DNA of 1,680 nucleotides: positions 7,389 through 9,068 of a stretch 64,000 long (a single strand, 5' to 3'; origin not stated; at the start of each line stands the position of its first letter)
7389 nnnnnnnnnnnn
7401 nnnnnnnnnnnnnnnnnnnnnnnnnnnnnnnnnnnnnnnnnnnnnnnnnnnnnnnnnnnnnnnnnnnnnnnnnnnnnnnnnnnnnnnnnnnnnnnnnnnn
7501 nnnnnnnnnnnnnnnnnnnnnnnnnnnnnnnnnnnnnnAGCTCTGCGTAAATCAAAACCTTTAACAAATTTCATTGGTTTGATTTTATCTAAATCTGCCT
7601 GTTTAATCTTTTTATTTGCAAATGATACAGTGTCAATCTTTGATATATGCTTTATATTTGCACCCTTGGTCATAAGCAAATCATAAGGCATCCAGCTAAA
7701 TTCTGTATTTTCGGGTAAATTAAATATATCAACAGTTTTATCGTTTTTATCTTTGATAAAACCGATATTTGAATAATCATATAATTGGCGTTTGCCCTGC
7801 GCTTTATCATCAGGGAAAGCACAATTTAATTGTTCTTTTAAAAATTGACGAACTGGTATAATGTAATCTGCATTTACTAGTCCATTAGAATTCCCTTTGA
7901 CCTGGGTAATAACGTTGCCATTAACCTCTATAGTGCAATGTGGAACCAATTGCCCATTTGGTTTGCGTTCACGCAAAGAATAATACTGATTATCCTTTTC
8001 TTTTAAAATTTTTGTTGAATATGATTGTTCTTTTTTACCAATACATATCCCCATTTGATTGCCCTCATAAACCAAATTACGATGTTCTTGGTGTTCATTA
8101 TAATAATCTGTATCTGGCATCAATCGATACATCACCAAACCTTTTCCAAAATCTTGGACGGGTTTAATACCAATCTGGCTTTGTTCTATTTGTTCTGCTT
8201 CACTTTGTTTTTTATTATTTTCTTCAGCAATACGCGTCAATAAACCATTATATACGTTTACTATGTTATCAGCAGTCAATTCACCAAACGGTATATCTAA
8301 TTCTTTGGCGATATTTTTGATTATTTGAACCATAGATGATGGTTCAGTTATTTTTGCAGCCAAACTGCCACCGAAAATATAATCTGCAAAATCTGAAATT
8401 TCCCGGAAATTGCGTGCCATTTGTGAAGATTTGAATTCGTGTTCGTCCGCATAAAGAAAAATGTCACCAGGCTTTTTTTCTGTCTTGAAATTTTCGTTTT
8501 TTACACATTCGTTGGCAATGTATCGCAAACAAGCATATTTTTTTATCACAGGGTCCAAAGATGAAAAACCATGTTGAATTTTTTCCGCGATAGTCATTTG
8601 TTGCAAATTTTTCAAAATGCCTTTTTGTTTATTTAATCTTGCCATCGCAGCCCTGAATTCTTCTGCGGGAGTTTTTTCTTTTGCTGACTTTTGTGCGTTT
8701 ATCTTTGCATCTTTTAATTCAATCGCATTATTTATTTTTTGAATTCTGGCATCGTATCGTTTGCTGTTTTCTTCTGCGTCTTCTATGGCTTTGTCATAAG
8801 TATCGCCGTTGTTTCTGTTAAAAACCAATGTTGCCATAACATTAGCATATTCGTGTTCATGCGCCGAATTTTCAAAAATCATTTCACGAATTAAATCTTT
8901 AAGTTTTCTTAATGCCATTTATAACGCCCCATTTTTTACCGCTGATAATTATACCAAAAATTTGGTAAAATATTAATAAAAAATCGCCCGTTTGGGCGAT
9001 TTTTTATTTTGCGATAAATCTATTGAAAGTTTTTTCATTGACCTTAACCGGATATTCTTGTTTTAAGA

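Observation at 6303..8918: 871-aa candidate effector built from near-identical tandem 120/252-bp repeats encoding LRR-like solenoid units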

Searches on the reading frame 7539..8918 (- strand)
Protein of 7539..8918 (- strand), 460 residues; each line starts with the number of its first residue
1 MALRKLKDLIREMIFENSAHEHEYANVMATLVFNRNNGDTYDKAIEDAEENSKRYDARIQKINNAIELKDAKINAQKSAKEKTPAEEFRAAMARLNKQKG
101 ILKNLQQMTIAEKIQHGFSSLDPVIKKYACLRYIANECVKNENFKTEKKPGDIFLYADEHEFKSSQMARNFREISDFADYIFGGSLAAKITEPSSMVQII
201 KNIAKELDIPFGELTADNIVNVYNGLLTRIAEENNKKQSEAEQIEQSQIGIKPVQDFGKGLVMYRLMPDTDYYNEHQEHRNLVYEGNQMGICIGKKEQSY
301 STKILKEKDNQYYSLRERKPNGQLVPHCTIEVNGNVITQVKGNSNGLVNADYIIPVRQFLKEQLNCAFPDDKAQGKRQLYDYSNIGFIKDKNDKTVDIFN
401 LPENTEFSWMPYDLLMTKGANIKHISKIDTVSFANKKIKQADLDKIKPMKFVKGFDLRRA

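Call 18: search_protein_families(library=pfam, proteins=[window:7539-8918:-], max_evalue=1)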
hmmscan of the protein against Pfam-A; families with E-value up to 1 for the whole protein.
window:7539-8918:- (460 aa): 3 families
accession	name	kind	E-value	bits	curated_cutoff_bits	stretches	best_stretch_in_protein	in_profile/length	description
PF08785.16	Ku_PK_bind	-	0.062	13.9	25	0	83-144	1-63/120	Ku C terminal domain like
PF03730.19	Ku_C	-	0.13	13.3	23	1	22-85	14-78/90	Ku70/Ku80 C-terminal arm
PF02561.19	FliS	-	0.18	12.5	26.7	1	176-241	31-96/115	Flagellar protein FliS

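Call 41: search_solved_structures(query=A2, max_evalue=10, show_alignments=2)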
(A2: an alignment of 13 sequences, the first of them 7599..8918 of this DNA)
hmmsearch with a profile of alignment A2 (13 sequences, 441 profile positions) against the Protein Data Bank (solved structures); distinct sequences matched with E-value up to 10: 11.
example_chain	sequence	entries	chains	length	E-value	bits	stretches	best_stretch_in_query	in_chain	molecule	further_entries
5szh_A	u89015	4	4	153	0.35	13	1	19-116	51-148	MICAL C-terminal-like protein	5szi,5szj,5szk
5t7v_LC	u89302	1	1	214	0.44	12.6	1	318-420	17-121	50S ribosomal protein L3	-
5tcu_LC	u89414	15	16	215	0.44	12.6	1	318-420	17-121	50S ribosomal protein L3 | Large ribosomal subunit protein uL3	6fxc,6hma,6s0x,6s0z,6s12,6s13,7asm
6ddd_L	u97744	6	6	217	0.45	12.6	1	318-420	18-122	50S ribosomal protein L3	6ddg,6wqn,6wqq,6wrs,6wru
5li0_E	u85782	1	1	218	0.46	12.6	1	318-420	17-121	50S ribosomal protein L3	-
7ttw_L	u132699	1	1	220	0.46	12.6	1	318-420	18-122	50S ribosomal protein L3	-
4wce_B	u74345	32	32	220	0.47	12.5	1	318-420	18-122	50S ribosomal protein L3 | Large ribosomal subunit protein uL3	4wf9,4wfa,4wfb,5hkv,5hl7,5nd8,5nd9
5myj_BE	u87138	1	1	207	2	10.4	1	318-383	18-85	50S ribosomal protein L3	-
8qyd_A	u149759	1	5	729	2.3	10.3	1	10-105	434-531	Anti-phage defense ZorAB system ZorA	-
6zj3_LU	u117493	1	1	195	6.1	8.9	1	51-128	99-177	Ribosomal protein eL6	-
9nzg_A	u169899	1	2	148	8.5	8.4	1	50-141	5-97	De novo designed protein, EPIC Q51N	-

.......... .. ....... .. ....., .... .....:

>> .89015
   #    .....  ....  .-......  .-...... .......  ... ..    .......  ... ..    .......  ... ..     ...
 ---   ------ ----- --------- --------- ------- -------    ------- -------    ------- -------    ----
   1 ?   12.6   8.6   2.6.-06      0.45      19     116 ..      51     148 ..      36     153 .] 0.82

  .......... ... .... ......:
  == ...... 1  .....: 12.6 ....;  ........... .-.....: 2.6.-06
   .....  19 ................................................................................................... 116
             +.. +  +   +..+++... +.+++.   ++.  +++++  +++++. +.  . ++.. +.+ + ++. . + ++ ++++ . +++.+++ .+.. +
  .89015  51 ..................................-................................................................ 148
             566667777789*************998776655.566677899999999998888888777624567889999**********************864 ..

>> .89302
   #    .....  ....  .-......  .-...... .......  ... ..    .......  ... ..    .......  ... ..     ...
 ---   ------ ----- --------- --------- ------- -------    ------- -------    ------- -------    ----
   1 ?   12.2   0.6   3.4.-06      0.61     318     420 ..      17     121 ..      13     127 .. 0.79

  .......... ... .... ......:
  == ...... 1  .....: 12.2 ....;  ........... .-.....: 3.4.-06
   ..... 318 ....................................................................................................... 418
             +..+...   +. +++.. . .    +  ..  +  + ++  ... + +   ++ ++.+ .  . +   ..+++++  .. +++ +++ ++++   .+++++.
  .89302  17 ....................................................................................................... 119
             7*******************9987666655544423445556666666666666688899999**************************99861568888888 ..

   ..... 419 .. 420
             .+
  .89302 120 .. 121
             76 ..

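Call 51: predict_structure(alignment_id=A2)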
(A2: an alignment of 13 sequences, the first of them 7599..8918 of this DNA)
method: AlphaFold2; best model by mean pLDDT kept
length: 440 residues; sequences in the alignment: 13
mean_pLDDT: 78.9   pTM: 0.69
mean pLDDT of the five models: 78.9, 78.1, 76.6, 75.6, 73.6
residues with pLDDT >= 90: 111; 70-90: 244; 50-70: 50; < 50: 35
segments of 3 or more residues with pLDDT < 50: 1-6, 15-35, 293-295
pLDDT, mean of each block of 10 residues (from residue 1): 42 44 35 53 87 93 94 89 86 91 94 89 82 79 60 53 64 77 78 90 88 82 82 82 89 93 90 81 72 52 76 91 90 83 78 92 88 80 84 87 90 81 90 73
secondary structure, 60 per line:
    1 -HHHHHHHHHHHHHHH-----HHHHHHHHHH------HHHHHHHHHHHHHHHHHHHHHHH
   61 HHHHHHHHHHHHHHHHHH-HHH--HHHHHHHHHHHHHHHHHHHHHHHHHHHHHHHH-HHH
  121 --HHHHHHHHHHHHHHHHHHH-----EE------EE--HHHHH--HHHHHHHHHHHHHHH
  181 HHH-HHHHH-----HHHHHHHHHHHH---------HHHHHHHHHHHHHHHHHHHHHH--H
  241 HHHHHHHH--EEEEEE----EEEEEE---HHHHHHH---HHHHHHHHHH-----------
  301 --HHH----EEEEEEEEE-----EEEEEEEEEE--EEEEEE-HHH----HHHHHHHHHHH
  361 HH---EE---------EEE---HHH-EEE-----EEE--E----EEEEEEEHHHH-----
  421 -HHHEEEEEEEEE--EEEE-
elements in order: H2-16 H22-31 H38-78 H85-116 H123-141 H159-163 H166-183 H185-189 H195-206 H216-237 H240-248 E251-256 E261-266 H270-276 H280-289 E310-318 E324-333 E336-341 H350-362 E377-379 E387-389 E395-397 E405-411 H412-415 E425-433 E436-439

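Call 55: fold_search(model_id=the predicted structure, library=pdb)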
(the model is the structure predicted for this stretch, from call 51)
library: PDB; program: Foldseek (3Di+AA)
matches with E <= 10: 297; with E <= 0.001: 0
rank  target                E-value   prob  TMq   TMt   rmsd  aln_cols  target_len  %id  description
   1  6qhd_B                2.2e-01  0.23  0.18  0.15  18.8       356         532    9  Lysine acetylated and tyrosine phosphorylated STAT3 in a complex with DNA (released 2019-06-19)
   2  7tvb                  3.1e-01  0.11  0.14  0.12  16.7       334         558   11  Stat5A Core in Complex with AK305 (released 2023-02-15)
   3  7ubt                  3.6e-01  0.09  0.14  0.12  16.8       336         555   11  Stat5a Core in complex with Compound 18 (released 2023-02-15)
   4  1bg1_A                4.7e-01  0.16  0.19  0.15  19.6       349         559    6  TRANSCRIPTION FACTOR STAT3B/DNA COMPLEX (released 1999-01-13)
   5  2p0m_A                6.2e-01  0.10  0.10  0.08  12.0       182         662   10  Revised structure of rabbit reticulocyte 15S-lipoxygenase (released 2007-10-09)
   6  8wia_A                6.5e-01  0.02  0.08  0.08  19.8       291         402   10  Crystal structure of E. coli ThrS catalytic domain mutant G463S (released 2024-07-24)
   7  6njs                  7.2e-01  0.11  0.17  0.15  19.8       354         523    9  Stat3 Core in complex with compound SD36 (released 2019-12-04)
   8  7nyw_A                7.6e-01  0.09  0.15  0.10  27.4       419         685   11  Cryo-EM structure of the MukBEF-MatP-DNA head module (released 2021-07-07)
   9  7uc6                  7.6e-01  0.07  0.14  0.12  16.5       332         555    9  Stat5a Core in complex with Compound 12 (released 2023-02-15)
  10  7zdb_D                9.5e-01  0.08  0.10  0.09  17.3       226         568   13  IF(heme/bound) conformation of CydDC in ADP+Pi(CydC)/ATP(CydD) bound state (Dataset-2) (released 2023-04-19)
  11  7tva_A                9.5e-01  0.06  0.14  0.12  16.9       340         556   10  Stat5a Core in complex with AK2292 (released 2023-02-15)
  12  3rde_A                1.0e+00  0.04  0.10  0.09  19.1       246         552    8  Crystal structure of the catalytic domain of porcine leukocyte 12-lipoxygenase (released 2012-04-18)
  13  8wig_A                1.1e+00  0.02  0.07  0.08  19.8       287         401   11  Crystal structure of E. coli ThrS catalytic domain mutant G463S/Q484A (released 2024-07-24)
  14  9drl_B                1.2e+00  0.04  0.11  0.12  22.9       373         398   13  Cryo-EM structure of the T33-549 tetrahedral cage (released 2025-08-06)
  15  8t9d_L                1.2e+00  0.04  0.11  0.10  17.9       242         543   11  CryoEM structure of TR-TRAP (released 2024-07-03)
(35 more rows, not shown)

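Call 57: search_protein_representatives(alignment_id=A2)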
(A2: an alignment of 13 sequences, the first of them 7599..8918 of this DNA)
Query: 13 sequences, 441 profile positions. Proteins with E-value up to 0.001 (for the whole library): 297; up to 1e-10: 64; up to 1e-30: 14. The best 150 are listed.
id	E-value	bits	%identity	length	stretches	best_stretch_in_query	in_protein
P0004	2.1e-222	755.3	-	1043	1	1-433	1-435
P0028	3.7e-215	731.4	-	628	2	1-441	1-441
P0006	1.9e-214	729.0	-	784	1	1-441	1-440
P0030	2.5e-199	679.2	-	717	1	1-439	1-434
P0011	7.2e-199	677.7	-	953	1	1-441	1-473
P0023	2.5e-180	616.6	-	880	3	49-441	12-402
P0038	1.3e-55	205.5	-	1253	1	35-435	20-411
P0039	2.0e-53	198.3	-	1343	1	28-435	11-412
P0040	2.6e-44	168.3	-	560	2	157-378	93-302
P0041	5.3e-42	160.7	-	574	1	75-433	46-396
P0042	4.0e-41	157.8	-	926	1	36-402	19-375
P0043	1.2e-38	149.6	-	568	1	78-435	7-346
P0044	1.5e-37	146.0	-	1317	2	174-434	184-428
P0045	8.8e-33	130.3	-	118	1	1-110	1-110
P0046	3.8e-27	111.8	-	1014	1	156-402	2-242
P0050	3.9e-24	101.8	-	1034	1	23-425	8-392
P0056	2.7e-20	89.2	-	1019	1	24-426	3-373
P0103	6.2e-10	55.0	-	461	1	280-406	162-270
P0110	3.8e-09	52.4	-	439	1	238-405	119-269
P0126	2.3e-08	49.9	-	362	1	279-404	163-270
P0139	2.2e-07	46.6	-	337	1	278-407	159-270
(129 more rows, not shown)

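Call 58: search_protein_families(library=pfam, proteins=[P0038, P0039, P0042, P0050, P0056, P0040, P0103, P0110, P0126, P0139], max_evalue=0.001)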
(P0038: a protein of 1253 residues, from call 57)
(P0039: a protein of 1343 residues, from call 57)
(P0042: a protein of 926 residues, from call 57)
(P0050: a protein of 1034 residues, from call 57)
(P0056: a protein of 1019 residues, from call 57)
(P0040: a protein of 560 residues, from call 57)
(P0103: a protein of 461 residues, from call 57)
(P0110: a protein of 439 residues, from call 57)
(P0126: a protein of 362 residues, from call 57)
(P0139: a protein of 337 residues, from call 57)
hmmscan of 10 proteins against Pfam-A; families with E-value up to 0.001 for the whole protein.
P0038 (1253 aa): 0 families

P0039 (1343 aa): 0 families

P0042 (926 aa): 0 families

P0050 (1034 aa): 1 family
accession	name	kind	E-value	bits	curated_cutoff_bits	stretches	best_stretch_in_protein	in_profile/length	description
PF14284.11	PcfJ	-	8e-14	52.1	25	1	215-316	43-144/147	PcfJ-like protein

P0056 (1019 aa): 0 families

P0040 (560 aa): 1 family
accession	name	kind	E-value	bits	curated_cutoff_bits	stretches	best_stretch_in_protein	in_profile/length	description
PF14284.11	PcfJ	-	2.2e-07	31.2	25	1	163-276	29-144/147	PcfJ-like protein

P0103 (461 aa): 1 family
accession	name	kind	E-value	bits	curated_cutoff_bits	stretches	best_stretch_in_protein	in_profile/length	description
PF14284.11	PcfJ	-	4.9e-10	39.8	25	1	158-216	73-135/147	PcfJ-like protein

P0110 (439 aa): 1 family
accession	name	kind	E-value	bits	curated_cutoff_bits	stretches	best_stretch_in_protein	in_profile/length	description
PF14284.11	PcfJ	-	1.3e-14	54.6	25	1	126-218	45-138/147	PcfJ-like protein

P0126 (362 aa): 1 family
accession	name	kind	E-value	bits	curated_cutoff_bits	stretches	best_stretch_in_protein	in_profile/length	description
PF14284.11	PcfJ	-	6e-16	59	25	1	125-226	33-143/147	PcfJ-like protein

P0139 (337 aa): 1 family
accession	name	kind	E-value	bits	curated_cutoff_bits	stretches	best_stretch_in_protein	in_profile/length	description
PF14284.11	PcfJ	-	1.8e-14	54.2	25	1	139-224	57-144/147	PcfJ-like protein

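Call 62: search_protein_families(library=phrogs, proteins=[P0110, P0126, P0050], max_evalue=0.001)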
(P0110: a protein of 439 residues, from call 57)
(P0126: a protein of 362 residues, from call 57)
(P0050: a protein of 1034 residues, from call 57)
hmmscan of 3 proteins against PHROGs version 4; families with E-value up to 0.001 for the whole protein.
P0110 (439 aa): 5 families
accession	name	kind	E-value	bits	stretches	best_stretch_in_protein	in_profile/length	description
phrog_3169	-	unknown function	3.3e-14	53.8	1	135-232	368-465/474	-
phrog_8470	-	unknown function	1.6e-11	44.8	1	155-234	469-552/567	-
phrog_7484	-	unknown function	1.3e-10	41.7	1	126-231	332-441/450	-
phrog_16315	-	unknown function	1.6e-05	24.8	1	114-221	388-504/532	-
phrog_9653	-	unknown function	0.00028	21.2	1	150-225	283-358/373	-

P0126 (362 aa): 6 families
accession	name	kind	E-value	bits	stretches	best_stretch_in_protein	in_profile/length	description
phrog_3169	-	unknown function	7.5e-16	59.2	1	160-233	388-463/474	-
phrog_8470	-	unknown function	1.7e-12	48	1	160-243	471-558/567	-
phrog_7484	-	unknown function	3.4e-10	40.3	1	145-232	348-439/450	-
phrog_16315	-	unknown function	1.6e-07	31.3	1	164-234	440-512/532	-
phrog_9653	-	unknown function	9.8e-05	22.7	1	153-226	281-356/373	-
phrog_9253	-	unknown function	0.00057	19.1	0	162-236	711-793/819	-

P0050 (1034 aa): 3 families
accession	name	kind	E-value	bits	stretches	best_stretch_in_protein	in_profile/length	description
phrog_3169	-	unknown function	1.9e-12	48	1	244-308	388-449/474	-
phrog_8470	-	unknown function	7.1e-11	42.6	1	216-314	443-540/567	-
phrog_9253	-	unknown function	0.00012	21.3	1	239-279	704-744/819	-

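Call 63: search_protein_families(library=padloc, proteins=[P0110, P0050], max_evalue=0.001)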
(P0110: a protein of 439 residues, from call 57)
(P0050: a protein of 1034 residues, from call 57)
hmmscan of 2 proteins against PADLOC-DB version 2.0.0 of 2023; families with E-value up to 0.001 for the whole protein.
P0110 (439 aa): 0 families

P0050 (1034 aa): 0 families

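Call 66: search_protein_families(library=ncbifam, proteins=[P0110, P0050], max_evalue=0.001)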
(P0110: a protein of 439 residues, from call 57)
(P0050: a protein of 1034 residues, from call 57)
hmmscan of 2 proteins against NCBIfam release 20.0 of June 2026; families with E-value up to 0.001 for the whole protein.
P0110 (439 aa): 1 family
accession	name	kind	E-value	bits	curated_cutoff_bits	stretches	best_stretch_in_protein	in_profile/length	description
NF041381.1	XopAC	subfamily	0.00031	19.6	450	0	294-391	70-179/451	XopAC/AvrAC family type III secretion system effector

P0050 (1034 aa): 1 family
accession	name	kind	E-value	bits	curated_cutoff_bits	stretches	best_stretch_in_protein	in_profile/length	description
TIGR04523.1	Mplasa_alph_rch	subfamily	0.00019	19.5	270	1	20-179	510-666/745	helix-rich protein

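Call 68: fold_search(model_id=the predicted structure, library=viral)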
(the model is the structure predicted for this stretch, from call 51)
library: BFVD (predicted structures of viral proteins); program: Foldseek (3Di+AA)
matches with E <= 10: 266; with E <= 0.001: 4
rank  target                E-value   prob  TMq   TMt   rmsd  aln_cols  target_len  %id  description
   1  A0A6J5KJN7            7.4e-07  1.00  0.28  0.15  14.3       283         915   19  PcfJ-like protein [uncultured Caudovirales phage]
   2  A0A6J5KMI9            1.1e-05  1.00  0.32  0.18  10.2       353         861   13  PcfJ-like protein [uncultured Caudovirales phage]
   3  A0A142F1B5            2.9e-05  1.00  0.18  0.17  18.9       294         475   14  PcfJ-like protein [Bacillus phage Shbh1]
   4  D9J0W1                3.6e-04  0.98  0.16  0.13  16.1       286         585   16  Gp163 [Brochothrix phage A9]
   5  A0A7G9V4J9            1.4e-03  0.66  0.13  0.12  20.4       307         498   10  (no name in the UniProt tables at hand)
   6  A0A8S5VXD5            5.5e-03  0.80  0.19  0.16  15.8       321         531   14  (no name in the UniProt tables at hand)
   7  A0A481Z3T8            6.1e-02  0.09  0.11  0.11  20.8       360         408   11  Ribonuclease III [Pithovirus LCPAC102]
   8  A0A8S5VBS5            2.3e-01  0.23  0.12  0.26  15.3       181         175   10  Uncharacterized protein [Myoviridae sp. ctbEa13]
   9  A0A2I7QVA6            3.0e-01  0.23  0.15  0.15  16.6       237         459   14  (no name in the UniProt tables at hand)
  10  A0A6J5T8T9            3.0e-01  0.23  0.16  0.11  16.4       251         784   13  Uncharacterized protein [uncultured Caudovirales phage]
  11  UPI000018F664         3.3e-01  0.06  0.11  0.06  26.6       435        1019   10  (no name look-up for this kind of identifier)
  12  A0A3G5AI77            3.7e-01  0.06  0.09  0.09  20.5       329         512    6  RNAse III [Solumvirus sp.]
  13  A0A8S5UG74            3.9e-01  0.47  0.10  0.25   4.5        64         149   19  Acetyltransferase [Myoviridae sp. ctshb19]
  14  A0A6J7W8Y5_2          3.9e-01  0.06  0.12  0.06  26.8       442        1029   11  Large polyvalent protein associated domain-containing protein [uncultured Caudovirales phage]
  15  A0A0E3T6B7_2          4.6e-01  0.20  0.16  0.07  23.6       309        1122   13  Tape measure protein [Bacillus phage Stills]
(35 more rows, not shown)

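Call 85: search_protein_families(library=pfam, alignment_id=A3, max_evalue=0.001)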
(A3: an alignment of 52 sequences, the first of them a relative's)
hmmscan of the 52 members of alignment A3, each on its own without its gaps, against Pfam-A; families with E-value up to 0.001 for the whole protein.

A. member 1, P0038 (1253 aa): 0 families

B. families by the number of members that match (of 52 scanned): 7 families
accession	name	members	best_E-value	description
PF14284.11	PcfJ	47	6.1e-18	PcfJ-like protein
PF23952.1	LRR_EndoS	8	4.1e-07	Endo-beta-N-acetylglucosaminidase EndoS LRR domain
PF12799.13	LRR_4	2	4.8e-07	Leucine Rich repeats (2 copies)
PF13306.12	LRR_5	2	0.00013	BspA type Leucine rich repeat region (6 copies)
PF00805.28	Pentapeptide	1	1.4e-07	Pentapeptide repeats (8 copies)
PF05725.18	FNIP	1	9e-06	FNIP Repeat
PF05008.21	V-SNARE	1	0.00093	Vesicle transport v-SNARE protein N-terminus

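Call 86: find_encoding_contigs(protein=P0050, flank=8000, max_places=3)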
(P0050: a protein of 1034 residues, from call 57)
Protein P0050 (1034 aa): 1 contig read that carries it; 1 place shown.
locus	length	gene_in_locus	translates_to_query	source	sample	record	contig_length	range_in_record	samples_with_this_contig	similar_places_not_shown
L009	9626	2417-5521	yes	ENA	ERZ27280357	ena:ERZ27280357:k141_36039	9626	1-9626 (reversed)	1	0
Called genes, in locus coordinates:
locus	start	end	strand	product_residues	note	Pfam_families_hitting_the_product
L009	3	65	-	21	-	?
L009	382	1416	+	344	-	PF00919:UPF0004, PF04055:Radical_SAM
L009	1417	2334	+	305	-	PF02881:SRP54_N, PF13401:AAA_22 (faint), PF06414:Zeta_toxin (weak), PF13604:AAA_30 (faint), PF00448:SRP54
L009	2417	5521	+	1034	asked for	PF14284:PcfJ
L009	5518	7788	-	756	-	-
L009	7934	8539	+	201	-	PF00160:Pro_isomerase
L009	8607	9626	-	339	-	?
